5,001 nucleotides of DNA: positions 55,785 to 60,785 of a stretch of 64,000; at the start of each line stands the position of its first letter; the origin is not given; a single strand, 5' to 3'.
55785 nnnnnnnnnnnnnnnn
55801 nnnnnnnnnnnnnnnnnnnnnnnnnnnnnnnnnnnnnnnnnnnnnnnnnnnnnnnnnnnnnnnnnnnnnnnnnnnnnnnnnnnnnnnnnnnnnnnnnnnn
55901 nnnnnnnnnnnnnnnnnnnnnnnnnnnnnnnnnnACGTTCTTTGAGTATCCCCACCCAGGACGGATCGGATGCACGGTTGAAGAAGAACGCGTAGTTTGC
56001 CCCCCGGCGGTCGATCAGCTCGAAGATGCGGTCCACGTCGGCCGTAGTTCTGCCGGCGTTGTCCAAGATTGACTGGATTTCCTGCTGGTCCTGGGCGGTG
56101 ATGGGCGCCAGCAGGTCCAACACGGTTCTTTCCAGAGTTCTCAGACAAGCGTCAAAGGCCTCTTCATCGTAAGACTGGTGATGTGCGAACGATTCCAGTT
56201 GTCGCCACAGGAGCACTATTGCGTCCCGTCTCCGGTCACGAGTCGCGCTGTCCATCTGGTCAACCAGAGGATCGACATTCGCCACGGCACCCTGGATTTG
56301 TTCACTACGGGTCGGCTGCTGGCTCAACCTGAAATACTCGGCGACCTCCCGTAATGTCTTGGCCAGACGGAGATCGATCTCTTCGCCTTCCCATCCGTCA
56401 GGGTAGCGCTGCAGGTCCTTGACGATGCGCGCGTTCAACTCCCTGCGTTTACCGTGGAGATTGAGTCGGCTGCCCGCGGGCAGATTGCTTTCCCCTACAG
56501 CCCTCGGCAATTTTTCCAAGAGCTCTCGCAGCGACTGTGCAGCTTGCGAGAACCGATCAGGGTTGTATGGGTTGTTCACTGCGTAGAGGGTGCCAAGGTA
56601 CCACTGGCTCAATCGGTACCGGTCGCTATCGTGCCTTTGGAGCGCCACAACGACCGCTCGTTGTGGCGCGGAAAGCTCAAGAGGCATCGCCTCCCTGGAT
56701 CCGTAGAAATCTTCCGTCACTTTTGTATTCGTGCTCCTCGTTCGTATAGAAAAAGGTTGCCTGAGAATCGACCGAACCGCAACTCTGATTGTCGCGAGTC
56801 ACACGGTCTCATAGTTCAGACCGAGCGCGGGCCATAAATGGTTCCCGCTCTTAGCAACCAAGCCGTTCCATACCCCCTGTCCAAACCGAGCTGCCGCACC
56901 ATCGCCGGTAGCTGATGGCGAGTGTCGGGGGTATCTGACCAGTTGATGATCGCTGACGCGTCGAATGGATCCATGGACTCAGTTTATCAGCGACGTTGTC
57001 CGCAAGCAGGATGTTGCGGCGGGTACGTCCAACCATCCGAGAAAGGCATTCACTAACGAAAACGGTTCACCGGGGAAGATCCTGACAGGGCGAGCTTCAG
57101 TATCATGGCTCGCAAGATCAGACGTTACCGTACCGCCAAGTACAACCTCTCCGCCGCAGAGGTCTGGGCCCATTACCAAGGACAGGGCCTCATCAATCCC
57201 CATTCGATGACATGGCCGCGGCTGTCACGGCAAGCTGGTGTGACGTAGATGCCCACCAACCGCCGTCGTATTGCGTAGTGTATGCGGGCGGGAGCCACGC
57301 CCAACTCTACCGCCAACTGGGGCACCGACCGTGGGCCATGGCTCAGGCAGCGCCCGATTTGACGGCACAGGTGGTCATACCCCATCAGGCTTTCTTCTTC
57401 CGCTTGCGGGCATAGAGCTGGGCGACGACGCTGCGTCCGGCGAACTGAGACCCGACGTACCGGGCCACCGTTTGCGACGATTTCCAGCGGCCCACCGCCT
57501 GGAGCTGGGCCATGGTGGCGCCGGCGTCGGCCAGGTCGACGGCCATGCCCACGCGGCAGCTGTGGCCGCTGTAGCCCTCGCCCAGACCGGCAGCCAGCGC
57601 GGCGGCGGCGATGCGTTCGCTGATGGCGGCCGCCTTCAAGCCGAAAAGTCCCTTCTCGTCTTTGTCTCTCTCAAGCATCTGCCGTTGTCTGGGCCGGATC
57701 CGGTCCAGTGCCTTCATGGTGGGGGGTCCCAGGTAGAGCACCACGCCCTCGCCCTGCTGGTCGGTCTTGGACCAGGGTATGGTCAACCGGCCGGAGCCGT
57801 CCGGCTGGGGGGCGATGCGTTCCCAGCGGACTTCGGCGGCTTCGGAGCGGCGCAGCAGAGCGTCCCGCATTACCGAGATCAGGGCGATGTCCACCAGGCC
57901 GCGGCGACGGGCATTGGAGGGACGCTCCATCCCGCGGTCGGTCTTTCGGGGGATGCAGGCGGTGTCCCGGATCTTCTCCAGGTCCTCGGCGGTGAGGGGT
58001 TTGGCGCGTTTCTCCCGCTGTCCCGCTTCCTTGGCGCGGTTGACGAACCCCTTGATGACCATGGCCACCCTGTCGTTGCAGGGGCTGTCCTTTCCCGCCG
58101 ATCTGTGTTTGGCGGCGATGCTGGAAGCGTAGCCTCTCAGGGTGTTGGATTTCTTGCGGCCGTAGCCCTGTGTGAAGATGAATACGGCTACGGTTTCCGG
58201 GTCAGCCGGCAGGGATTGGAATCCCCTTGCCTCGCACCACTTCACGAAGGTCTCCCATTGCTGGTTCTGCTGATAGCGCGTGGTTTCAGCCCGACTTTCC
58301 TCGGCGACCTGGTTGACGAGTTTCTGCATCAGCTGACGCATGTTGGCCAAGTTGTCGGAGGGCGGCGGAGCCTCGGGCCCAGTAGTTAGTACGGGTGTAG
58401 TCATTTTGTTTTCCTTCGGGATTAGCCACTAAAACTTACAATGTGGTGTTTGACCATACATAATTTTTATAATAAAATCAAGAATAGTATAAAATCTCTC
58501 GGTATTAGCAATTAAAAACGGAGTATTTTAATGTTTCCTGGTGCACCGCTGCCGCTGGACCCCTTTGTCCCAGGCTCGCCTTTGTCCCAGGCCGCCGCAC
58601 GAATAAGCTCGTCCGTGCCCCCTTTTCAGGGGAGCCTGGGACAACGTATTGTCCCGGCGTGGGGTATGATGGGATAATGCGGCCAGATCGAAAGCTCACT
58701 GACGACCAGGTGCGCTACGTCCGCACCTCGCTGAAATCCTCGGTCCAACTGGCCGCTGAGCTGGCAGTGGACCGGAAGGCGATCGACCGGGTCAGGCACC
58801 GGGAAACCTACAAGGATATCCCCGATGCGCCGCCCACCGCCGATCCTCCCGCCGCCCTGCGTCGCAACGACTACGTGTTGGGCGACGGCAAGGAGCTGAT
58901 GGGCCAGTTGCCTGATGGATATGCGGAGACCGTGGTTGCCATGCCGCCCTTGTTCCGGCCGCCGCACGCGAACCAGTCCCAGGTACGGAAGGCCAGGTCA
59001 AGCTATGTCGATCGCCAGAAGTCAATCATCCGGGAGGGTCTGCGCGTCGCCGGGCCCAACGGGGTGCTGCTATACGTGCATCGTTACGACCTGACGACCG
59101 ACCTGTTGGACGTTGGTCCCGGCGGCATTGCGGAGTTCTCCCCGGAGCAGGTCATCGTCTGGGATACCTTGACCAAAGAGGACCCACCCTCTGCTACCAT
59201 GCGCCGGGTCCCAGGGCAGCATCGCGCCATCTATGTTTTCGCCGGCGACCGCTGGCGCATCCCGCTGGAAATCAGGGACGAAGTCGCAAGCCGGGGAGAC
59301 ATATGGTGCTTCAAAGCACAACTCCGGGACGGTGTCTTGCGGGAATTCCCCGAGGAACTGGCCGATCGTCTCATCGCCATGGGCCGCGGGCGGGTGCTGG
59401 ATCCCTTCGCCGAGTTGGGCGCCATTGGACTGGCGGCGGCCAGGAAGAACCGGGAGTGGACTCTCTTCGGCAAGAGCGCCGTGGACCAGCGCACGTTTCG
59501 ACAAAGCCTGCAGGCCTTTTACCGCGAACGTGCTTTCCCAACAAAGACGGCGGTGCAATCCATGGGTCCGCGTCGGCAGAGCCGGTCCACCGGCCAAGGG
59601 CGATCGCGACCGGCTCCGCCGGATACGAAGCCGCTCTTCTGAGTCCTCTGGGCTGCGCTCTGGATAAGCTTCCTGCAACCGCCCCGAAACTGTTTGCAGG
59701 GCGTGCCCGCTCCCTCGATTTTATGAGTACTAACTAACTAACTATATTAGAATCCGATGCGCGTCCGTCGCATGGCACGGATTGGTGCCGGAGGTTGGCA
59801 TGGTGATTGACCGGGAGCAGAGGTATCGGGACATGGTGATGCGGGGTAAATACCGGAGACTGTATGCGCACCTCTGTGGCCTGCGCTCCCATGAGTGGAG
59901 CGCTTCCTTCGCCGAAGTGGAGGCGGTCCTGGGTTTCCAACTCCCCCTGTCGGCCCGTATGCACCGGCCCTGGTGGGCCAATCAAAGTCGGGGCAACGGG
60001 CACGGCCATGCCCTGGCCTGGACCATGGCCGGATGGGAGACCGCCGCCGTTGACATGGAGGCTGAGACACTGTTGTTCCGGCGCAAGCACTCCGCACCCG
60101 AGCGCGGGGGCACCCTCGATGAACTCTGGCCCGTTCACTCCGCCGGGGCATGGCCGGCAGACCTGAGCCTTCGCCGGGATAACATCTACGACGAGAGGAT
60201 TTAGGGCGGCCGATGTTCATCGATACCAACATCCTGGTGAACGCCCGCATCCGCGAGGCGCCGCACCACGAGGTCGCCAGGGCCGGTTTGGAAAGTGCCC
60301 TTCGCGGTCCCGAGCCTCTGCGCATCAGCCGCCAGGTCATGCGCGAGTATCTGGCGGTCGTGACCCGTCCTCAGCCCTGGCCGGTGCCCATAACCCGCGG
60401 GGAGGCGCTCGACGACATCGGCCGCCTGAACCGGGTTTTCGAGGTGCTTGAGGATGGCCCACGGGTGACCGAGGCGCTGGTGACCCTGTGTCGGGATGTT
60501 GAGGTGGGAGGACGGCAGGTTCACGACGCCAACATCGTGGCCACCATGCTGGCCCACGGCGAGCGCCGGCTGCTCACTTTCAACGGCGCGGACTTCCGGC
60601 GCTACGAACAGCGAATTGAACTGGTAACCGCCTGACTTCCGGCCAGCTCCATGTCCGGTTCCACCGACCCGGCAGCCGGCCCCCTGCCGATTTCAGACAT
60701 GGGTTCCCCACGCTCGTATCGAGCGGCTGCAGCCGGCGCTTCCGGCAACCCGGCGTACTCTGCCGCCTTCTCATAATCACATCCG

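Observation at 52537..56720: Orphan operon: a 1187-aa all-helical protein with a HEPN-like N-terminus plus two tiny downstream ORFs, between a nuclease/helicase cluster and a recombinase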

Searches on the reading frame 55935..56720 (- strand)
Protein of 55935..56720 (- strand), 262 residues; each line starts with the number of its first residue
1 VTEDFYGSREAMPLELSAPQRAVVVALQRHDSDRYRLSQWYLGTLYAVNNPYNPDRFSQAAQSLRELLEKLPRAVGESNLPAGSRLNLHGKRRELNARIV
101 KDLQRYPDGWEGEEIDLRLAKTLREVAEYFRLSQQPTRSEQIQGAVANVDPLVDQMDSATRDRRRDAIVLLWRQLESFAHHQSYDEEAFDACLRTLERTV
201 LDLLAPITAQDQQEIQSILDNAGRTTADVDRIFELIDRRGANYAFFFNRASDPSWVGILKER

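Call 45: predict_structure(alignment_id=A3)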
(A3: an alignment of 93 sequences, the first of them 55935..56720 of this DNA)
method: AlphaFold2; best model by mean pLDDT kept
length: 262 residues; sequences in the alignment: 93
mean_pLDDT: 84.3   pTM: 0.72
mean pLDDT of the five models: 84.3, 83.9, 80.4, 78.6, 75.9
residues with pLDDT >= 90: 133; 70-90: 90; 50-70: 21; < 50: 18
segments of 3 or more residues with pLDDT < 50: 1-10, 78-85
pLDDT, mean of each block of 10 residues (from residue 1): 42 82 95 93 95 93 95 67 51 87 83 84 80 63 77 81 84 92 89 96 92 97 93 94 94 93 89
secondary structure, 60 per line:
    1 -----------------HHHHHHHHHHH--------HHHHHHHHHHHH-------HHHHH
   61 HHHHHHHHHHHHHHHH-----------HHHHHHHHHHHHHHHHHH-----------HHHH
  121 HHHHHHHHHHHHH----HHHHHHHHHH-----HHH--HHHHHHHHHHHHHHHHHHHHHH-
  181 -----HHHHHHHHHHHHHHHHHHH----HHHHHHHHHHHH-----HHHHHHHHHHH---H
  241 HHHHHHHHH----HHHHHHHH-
elements in order: H18-28 H37-48 H56-76 H88-105 H117-133 H138-147 H158-179 H186-204 H209-220 H226-236 H240-249 H254-261

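Call 49: fold_search(model_id=the predicted structure, library=pdb)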
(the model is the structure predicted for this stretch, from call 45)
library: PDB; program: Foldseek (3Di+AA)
matches with E <= 10: 369; with E <= 0.001: 0
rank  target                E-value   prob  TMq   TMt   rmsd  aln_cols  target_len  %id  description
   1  8y7f_A                6.2e-01  0.21  0.19  0.14  23.8       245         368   11  Crystal structure of CARF domain-truncated Csx1-Crn2 from Marinitoga sp. (released 2024-07-17)
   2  6ibb_C                6.5e-01  0.09  0.15  0.14  24.8       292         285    8  Crystal structure of the rat isoform of the succinate receptor SUCNR1 (GPR91) in complex with a nanobody (released 2019-08-14)
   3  6xpf_A                7.2e-01  0.12  0.16  0.15  21.8       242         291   12  Cryo-EM structure of human ZnT8 WT, in the absence of zinc, determined in heterogeneous conformations- one subunit in  (released 2020-08-05)
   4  8bcy_B                7.2e-01  0.08  0.11  0.14  23.4       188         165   10  HUMAN PI3KDELTA IN COMPLEX WITH COMPOUND 13 (released 2023-05-10)
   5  6iu3                  7.5e-01  0.07  0.13  0.15  20.9       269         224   10  Crystal structure of iron transporter VIT1 with zinc ions (released 2019-02-06)
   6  7eib_A                8.2e-01  0.09  0.15  0.14  22.4       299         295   12  Cryo-EM structure of the type 1 bradykinin receptor in complex with the des-Arg10-kallidin and an Gq protein (released 2021-10-13)
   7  8xws_C                8.6e-01  0.08  0.16  0.14  22.4       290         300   11  Structure of CXCR2 bound to CXCL5 (Ligand-receptor focused map) (released 2025-01-15)
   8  8zwf_A                8.6e-01  0.08  0.14  0.11  27.7       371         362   10  cryoEM structure of JR14a bound C3aR-BRIL-BAG2 complex (released 2025-05-14)
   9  5vlr_B                8.6e-01  0.07  0.11  0.14  23.4       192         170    9  CRYSTAL STRUCTURE OF PI3K DELTA IN COMPLEX WITH A TRIFLUORO-ETHYL-PYRAZOL-PYROLOTRIAZINE INHIBITOR (released 2017-06-07)
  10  3vkh_B                9.0e-01  0.05  0.11  0.02  35.0       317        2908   13  X-ray structure of a functional full-length dynein motor domain (released 2012-03-14)
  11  6iv1_A                9.5e-01  0.08  0.11  0.11  29.0       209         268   16  Crystal structure of a bacterial Bestrophin homolog from Klebsiella pneumoniae with a mutation I180T (released 2019-11-13)
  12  6ocu_B                9.9e-01  0.07  0.11  0.14  23.4       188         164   10  HUMAN PI3KDELTA IN COMPLEX WITH COMPOUND 29 (released 2019-12-11)
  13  5xgj_B                9.9e-01  0.06  0.10  0.10  23.2       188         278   10  Crystal structure of PI3K complex with an inhibitor (released 2018-04-25)
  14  6cq4                  1.0e+00  0.06  0.13  0.07  24.4       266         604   12  TBK1 in Complex with Cyclohexyl Analog of Amlexanox (released 2018-12-05)
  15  6pyr_B                1.1e+00  0.07  0.11  0.14  23.4       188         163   10  Human PI3Kdelta in complex with Compound 2-10 ((3S)-3-benzyl-3-methyl-5-[5-(2-methylpyrimidin-5-yl)pyrazolo[1,5-a]pyri (released 2019-08-28)
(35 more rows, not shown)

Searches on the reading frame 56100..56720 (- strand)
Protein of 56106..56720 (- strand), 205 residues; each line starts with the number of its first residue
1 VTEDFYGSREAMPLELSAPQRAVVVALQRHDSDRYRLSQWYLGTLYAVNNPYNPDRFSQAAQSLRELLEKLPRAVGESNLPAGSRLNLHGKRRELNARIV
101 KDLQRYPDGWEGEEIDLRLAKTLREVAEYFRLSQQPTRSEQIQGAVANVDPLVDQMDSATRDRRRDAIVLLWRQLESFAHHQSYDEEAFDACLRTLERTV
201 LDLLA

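Call 74: search_protein_families(library=pfam, proteins=[window:56106-56720:-], max_evalue=0.1)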
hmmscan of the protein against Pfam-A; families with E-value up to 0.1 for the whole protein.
window:56106-56720:- (205 aa): 2 families
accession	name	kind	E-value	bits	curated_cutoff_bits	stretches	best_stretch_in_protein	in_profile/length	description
PF18165.6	pP_pnuc_1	-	0.00012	22.2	26.3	1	37-70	9-41/133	Predicted pPIWI-associating nuclease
PF01337.24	Barstar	-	0.04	14.3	23.4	0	147-198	33-82/96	Barstar (barnase inhibitor)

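Call 103: search_solved_structures(query=A7, max_evalue=10, show_alignments=3)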
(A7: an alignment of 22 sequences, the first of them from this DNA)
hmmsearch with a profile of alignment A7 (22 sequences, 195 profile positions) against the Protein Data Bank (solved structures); distinct sequences matched with E-value up to 10: 25.
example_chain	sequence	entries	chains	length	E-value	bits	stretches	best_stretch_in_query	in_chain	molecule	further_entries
3pxi_A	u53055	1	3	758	0.26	14.5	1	51-114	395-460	Negative regulator of genetic competence ClpC/MecB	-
2k7r_A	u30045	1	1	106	0.42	13.8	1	71-124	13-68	Primosomal protein dnaI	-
3pxg_A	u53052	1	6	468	0.66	13.2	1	51-113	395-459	Negative regulator of genetic competence ClpC/MecB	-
3j3t_A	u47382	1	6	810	0.78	13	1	51-114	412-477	Negative regulator of genetic competence ClpC/MecB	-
3j3s_A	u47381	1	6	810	0.78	13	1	51-114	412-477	Negative regulator of genetic competence ClpC/MecB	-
3j3r_A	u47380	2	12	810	0.78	13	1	51-114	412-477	Negative regulator of genetic competence ClpC/MecB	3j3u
3ns7_A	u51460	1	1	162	0.84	12.9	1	124-175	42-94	Caspase-1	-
6kn0_A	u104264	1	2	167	0.85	12.9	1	124-175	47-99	Caspase-1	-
7abr_A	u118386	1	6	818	0.85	12.9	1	51-114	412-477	Negative regulator of genetic competence ClpC/MecB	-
1bmq_A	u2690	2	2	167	0.85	12.9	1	124-175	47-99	PROTEIN (INTERLEUKIN-1 BETA CONVERTASE) | INTERLEUKIN-1 BETA CONVERTING ENZYME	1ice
3d6f_A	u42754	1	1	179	0.94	12.7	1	124-175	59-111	Caspase-1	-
1sc1_A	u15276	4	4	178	0.94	12.7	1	124-175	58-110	Interleukin-1 beta convertase | Caspase-1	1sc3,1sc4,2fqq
2h4y_A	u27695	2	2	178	0.94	12.7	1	124-175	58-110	Caspase-1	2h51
1rwk_A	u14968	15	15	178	0.94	12.7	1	124-175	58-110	Interleukin-1 beta convertase | Caspase 1, isoform gamma | Caspase-1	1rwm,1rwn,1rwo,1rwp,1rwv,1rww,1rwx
2hbr_A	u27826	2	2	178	0.94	12.7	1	124-175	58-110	Caspase-1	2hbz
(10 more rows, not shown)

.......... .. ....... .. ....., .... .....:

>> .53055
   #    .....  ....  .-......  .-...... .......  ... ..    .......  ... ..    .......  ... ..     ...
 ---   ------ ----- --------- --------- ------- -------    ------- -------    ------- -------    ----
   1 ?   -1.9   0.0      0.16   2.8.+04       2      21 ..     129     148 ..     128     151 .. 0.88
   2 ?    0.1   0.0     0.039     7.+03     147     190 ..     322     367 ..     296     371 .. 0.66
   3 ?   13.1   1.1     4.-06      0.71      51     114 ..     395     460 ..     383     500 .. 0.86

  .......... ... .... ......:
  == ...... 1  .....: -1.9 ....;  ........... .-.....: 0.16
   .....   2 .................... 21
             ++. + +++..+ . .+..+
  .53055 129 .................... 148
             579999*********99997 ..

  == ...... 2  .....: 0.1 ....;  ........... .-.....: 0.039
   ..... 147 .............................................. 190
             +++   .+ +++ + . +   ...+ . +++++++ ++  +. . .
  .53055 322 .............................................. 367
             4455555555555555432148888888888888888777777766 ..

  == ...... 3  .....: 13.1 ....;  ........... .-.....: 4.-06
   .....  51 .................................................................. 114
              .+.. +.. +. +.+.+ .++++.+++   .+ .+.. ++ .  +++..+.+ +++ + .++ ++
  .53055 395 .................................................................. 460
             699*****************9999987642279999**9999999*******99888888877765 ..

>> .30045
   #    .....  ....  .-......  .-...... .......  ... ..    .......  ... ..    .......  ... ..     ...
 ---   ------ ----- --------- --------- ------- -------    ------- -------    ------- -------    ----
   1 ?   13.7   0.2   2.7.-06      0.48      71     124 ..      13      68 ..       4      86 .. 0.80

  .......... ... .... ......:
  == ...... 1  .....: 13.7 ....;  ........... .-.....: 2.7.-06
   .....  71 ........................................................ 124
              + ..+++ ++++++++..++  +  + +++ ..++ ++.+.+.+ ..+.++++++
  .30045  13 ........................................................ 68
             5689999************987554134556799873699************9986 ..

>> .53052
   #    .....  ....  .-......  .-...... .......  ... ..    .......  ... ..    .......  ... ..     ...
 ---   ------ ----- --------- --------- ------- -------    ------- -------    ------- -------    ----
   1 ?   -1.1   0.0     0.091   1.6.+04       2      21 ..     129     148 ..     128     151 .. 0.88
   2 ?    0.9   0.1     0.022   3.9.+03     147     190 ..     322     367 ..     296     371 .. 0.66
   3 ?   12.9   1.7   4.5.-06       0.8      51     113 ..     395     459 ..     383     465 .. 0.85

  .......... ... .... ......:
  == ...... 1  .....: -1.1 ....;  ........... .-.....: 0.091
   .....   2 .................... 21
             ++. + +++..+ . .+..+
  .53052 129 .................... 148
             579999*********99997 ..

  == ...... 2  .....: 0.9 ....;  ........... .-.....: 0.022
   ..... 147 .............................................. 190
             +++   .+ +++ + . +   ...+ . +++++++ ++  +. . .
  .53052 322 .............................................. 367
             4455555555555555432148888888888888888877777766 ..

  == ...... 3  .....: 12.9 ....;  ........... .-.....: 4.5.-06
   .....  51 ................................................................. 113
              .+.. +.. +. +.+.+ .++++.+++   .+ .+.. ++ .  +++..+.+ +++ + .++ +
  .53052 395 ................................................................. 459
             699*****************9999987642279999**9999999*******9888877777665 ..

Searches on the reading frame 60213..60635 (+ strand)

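Call 21: search_protein_families(library=pfam, proteins=[window:60213-60635:+], max_evalue=0.001)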
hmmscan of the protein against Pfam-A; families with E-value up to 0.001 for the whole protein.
window:60213-60635:+ (140 aa): 2 families
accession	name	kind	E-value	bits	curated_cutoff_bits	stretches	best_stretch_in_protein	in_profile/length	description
PF01850.27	PIN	-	3.4e-12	47.5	23.6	1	1-131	1-117/120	PIN domain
PF13470.12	PIN_3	-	0.00065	20.9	27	1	2-95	3-91/115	PIN domain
